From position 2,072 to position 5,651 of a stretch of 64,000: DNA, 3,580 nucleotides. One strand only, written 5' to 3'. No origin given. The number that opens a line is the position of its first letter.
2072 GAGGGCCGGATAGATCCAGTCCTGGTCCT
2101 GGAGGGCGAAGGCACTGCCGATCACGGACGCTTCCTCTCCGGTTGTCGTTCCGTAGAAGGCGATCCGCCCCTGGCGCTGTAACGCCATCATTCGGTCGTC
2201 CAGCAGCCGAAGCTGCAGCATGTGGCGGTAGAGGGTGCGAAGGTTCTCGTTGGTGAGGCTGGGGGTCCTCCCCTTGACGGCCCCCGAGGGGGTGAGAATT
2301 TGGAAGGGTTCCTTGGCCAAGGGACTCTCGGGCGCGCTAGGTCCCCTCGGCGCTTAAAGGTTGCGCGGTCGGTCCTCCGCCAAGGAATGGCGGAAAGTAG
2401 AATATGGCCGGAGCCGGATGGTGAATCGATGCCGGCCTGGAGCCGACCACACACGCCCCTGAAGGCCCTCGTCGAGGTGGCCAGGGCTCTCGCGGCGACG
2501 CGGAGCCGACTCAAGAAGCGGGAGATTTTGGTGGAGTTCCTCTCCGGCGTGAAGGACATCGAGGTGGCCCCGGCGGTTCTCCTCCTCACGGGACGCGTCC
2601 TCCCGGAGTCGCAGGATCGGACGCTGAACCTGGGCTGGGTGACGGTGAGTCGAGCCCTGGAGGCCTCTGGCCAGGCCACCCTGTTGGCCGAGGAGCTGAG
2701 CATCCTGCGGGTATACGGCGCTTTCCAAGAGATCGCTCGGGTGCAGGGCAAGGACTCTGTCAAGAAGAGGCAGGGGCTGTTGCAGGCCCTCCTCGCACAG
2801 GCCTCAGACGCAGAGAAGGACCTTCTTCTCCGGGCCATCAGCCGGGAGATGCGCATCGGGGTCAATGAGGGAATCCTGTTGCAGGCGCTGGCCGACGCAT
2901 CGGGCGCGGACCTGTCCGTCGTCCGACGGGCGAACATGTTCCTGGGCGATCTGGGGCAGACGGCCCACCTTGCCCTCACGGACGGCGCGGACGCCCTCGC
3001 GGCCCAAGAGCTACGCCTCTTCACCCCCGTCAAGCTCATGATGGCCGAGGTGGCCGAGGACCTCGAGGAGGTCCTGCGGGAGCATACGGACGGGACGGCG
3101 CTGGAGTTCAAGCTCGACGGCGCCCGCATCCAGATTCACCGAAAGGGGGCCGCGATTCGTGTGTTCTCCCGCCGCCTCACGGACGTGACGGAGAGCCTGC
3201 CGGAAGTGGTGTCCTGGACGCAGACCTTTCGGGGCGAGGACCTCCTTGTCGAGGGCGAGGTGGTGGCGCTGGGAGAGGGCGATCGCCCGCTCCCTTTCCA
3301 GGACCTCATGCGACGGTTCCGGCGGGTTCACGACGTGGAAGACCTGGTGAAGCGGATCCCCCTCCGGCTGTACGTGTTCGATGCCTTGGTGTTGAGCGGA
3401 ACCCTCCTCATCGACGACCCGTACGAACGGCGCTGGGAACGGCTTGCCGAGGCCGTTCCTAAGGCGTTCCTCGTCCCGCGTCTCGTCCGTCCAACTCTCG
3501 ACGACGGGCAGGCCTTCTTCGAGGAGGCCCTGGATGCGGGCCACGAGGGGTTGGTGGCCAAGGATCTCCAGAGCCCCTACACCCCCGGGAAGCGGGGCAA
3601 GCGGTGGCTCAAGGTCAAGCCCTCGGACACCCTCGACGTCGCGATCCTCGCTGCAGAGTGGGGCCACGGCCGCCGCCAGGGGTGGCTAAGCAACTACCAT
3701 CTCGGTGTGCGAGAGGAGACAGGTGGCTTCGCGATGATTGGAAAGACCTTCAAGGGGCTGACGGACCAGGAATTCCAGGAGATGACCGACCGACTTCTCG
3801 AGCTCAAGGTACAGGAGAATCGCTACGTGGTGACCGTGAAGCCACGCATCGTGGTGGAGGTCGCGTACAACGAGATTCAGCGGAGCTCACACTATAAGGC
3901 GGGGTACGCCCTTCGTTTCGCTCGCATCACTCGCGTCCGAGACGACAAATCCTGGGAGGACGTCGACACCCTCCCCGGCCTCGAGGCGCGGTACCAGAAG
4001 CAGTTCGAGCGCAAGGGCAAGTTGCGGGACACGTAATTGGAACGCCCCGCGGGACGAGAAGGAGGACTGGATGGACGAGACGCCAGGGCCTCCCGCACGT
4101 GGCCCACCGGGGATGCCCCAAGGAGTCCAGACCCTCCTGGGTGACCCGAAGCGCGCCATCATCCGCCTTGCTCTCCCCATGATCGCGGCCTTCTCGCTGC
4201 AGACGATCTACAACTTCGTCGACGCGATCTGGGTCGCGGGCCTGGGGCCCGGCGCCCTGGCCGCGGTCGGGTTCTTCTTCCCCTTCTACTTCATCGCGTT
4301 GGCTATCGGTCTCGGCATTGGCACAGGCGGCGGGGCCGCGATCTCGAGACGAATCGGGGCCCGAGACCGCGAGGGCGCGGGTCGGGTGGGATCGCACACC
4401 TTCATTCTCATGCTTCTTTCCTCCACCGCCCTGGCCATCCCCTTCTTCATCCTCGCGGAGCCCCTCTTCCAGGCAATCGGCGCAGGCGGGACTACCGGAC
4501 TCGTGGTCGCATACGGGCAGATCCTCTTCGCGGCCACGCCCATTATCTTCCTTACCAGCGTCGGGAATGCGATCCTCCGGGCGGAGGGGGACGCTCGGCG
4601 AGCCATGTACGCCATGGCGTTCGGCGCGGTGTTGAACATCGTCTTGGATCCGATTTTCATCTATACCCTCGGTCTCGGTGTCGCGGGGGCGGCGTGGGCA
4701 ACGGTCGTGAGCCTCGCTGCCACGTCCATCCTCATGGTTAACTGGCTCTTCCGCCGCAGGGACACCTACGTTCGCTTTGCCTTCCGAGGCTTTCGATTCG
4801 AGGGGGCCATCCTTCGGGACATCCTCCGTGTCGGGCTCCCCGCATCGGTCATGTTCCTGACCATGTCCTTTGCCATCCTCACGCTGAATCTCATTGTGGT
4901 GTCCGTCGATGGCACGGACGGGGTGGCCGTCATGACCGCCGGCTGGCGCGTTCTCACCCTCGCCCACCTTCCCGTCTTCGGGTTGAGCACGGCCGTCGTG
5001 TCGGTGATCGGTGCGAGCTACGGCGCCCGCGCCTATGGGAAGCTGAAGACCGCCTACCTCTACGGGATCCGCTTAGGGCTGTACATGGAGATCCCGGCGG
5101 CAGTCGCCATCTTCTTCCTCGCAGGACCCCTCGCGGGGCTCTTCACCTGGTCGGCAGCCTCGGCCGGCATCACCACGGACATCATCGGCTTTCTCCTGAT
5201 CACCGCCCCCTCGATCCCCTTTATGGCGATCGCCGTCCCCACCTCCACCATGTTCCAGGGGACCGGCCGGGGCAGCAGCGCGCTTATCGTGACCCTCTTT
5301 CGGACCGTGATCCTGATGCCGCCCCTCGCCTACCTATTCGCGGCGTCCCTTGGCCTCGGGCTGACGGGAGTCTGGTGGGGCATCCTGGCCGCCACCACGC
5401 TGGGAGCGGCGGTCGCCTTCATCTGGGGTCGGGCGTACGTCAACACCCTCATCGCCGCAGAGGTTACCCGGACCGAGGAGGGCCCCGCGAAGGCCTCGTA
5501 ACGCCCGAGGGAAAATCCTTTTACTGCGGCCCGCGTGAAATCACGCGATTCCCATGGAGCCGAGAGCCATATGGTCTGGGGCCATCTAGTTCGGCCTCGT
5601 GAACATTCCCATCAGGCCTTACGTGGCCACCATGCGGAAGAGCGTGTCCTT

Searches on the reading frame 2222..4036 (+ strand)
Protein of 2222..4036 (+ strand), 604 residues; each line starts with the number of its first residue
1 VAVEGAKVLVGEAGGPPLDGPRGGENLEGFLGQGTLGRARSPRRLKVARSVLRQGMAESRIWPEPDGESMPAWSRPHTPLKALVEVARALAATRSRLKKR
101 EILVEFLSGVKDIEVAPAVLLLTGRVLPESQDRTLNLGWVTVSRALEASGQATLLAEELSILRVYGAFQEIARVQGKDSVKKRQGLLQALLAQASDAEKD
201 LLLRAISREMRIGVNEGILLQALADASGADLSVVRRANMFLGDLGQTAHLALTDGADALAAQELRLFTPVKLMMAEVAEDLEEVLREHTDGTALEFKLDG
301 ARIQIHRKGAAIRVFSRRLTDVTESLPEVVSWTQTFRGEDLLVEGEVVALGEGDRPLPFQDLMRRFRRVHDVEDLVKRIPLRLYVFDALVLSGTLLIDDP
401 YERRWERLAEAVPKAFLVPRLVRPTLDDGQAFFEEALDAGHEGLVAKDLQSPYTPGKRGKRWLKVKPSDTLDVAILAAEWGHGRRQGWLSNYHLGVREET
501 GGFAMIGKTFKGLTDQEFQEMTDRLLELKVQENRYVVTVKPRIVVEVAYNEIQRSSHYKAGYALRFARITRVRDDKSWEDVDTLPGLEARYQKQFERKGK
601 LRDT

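Call 53: search_protein_families(library=pfam, proteins=[window:2222-4036:+], max_evalue=0.00001)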
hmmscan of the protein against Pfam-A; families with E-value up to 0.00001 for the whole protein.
window:2222-4036:+ (604 aa): 3 families
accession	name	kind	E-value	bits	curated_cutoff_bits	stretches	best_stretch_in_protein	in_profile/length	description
PF01068.26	DNA_ligase_A_M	-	1.7e-47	162.2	26.2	1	273-466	2-204/204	ATP dependent DNA ligase domain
PF04675.19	DNA_ligase_A_N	-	1e-20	75.1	24.6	2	152-224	103-174/174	DNA ligase N terminus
PF04679.21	DNA_ligase_A_C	-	8.1e-16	58.7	27.5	1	485-576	1-94/94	ATP dependent DNA ligase C terminal region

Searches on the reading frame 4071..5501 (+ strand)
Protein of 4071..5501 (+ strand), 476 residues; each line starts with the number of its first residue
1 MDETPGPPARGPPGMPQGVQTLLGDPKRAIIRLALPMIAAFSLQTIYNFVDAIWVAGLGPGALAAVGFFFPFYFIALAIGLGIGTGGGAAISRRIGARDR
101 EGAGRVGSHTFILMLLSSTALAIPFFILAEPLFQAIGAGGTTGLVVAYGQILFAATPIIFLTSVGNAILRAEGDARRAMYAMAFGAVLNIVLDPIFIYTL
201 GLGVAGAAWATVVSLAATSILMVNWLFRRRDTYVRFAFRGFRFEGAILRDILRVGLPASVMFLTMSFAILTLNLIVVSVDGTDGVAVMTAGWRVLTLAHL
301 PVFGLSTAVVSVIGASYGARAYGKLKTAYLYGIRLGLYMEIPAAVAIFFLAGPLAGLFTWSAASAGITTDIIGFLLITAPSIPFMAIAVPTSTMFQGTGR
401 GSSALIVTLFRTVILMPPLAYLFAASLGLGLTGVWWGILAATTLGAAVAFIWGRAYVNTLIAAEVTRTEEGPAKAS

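Call 53: search_protein_families(library=pfam, proteins=[window:4071-5501:+], max_evalue=0.00001)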
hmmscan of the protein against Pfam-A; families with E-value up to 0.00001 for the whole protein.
window:4071-5501:+ (476 aa): 1 family
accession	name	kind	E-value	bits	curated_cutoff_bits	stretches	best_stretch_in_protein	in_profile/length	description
PF01554.23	MatE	-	1.1e-53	181.6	24.9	2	36-195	1-161/161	MatE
